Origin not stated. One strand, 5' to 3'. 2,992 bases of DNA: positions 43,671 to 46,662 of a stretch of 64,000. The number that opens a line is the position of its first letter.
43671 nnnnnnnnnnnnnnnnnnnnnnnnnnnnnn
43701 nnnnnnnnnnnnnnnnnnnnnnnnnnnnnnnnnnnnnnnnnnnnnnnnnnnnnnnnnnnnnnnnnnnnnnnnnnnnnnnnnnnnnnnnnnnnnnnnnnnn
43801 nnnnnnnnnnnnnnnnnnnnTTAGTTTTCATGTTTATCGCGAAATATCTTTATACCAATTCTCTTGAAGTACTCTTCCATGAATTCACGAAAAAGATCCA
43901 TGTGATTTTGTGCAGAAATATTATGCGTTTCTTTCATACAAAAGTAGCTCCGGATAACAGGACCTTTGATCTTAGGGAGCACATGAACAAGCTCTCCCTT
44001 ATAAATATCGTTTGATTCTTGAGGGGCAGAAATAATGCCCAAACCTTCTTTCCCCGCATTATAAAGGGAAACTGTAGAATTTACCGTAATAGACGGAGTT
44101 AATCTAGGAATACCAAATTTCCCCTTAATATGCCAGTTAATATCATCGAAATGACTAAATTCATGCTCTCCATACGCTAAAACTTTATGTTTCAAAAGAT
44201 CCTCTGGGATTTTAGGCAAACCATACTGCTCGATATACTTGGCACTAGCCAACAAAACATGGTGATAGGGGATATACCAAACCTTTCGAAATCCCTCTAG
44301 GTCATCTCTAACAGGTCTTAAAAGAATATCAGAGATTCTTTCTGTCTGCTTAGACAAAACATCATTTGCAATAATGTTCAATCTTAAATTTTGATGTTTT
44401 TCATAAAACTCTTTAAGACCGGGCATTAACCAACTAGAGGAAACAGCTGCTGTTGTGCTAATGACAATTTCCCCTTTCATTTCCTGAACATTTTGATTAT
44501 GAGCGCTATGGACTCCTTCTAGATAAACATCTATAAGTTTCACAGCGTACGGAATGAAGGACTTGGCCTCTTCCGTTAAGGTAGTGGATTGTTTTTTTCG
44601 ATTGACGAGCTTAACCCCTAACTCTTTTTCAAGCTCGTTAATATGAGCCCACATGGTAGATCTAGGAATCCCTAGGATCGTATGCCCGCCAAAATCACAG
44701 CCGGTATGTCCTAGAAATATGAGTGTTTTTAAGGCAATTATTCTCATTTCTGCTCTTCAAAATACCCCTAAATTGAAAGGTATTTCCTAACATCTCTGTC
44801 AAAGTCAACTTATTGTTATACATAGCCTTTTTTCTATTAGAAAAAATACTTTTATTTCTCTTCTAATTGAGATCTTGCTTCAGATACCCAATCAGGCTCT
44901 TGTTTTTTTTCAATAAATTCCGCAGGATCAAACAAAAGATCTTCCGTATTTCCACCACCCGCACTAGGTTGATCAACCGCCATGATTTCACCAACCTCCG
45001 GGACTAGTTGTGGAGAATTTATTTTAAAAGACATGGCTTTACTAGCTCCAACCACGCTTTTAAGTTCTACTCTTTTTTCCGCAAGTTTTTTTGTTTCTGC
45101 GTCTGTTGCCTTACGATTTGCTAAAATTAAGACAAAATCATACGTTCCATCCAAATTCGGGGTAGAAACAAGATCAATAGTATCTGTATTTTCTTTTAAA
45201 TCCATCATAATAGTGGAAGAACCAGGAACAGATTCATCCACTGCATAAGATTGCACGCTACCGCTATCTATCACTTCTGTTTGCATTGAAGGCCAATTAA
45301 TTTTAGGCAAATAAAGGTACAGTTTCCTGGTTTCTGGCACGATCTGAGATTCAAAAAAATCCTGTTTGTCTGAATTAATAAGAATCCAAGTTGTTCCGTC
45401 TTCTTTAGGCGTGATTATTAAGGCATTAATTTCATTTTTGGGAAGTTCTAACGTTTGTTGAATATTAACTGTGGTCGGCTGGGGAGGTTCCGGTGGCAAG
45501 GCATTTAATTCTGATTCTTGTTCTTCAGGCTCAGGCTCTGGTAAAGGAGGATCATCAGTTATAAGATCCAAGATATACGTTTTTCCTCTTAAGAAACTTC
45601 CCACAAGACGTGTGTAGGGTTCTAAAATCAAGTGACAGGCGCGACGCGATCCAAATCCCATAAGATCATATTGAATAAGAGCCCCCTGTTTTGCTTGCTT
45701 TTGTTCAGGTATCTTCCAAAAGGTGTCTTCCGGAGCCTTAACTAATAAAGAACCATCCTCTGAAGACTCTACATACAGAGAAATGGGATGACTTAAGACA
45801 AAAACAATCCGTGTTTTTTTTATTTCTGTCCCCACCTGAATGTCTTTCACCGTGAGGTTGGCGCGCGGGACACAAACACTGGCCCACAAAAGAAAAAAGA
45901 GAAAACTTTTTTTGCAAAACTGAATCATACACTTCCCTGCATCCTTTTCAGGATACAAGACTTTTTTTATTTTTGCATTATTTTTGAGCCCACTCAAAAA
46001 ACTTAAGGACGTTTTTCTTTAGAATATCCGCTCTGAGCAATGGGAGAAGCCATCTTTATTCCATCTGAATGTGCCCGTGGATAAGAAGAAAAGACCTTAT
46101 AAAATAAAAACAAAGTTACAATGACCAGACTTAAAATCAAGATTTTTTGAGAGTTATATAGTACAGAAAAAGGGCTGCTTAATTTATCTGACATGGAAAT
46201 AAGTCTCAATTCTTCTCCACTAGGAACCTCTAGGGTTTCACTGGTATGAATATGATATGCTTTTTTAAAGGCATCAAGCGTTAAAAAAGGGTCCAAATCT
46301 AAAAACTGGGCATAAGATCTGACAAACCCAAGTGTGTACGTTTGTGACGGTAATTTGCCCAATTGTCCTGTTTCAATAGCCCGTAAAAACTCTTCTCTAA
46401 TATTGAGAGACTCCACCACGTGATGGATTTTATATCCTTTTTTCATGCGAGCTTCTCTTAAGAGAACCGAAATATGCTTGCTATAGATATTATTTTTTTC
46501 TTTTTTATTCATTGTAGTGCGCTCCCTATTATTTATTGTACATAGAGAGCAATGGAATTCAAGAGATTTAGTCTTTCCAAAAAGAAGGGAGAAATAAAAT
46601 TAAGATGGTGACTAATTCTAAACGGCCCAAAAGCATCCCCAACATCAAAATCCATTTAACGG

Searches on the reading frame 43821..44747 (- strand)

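Call 19: search_protein_families(library=pfam, proteins=[window:43821-44747:-], max_evalue=0.001)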
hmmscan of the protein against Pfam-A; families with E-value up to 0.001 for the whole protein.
window:43821-44747:- (308 aa): 2 families
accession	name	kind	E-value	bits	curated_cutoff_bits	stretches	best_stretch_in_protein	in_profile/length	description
PF03466.25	LysR_substrate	-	5.4e-15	55.8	28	1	89-293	3-207/209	LysR substrate binding domain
PF00126.33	HTH_1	-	5.1e-08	33.2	26.6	1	25-61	23-59/60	Bacterial regulatory helix-turn-helix protein, lysR family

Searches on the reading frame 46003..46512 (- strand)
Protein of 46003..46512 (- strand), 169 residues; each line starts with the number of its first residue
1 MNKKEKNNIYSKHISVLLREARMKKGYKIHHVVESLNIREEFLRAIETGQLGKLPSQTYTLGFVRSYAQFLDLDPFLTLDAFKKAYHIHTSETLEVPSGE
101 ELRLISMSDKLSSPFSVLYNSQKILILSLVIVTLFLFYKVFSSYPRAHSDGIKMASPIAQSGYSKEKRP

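Call 19: search_protein_families(library=pfam, proteins=[window:46003-46512:-], max_evalue=0.001)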
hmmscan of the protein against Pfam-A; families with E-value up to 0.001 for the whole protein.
window:46003-46512:- (169 aa): 1 family
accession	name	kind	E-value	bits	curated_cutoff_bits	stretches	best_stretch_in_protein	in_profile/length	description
PF13413.12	HTH_25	-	2.1e-19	69.5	24.6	1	17-75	1-59/62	Helix-turn-helix domain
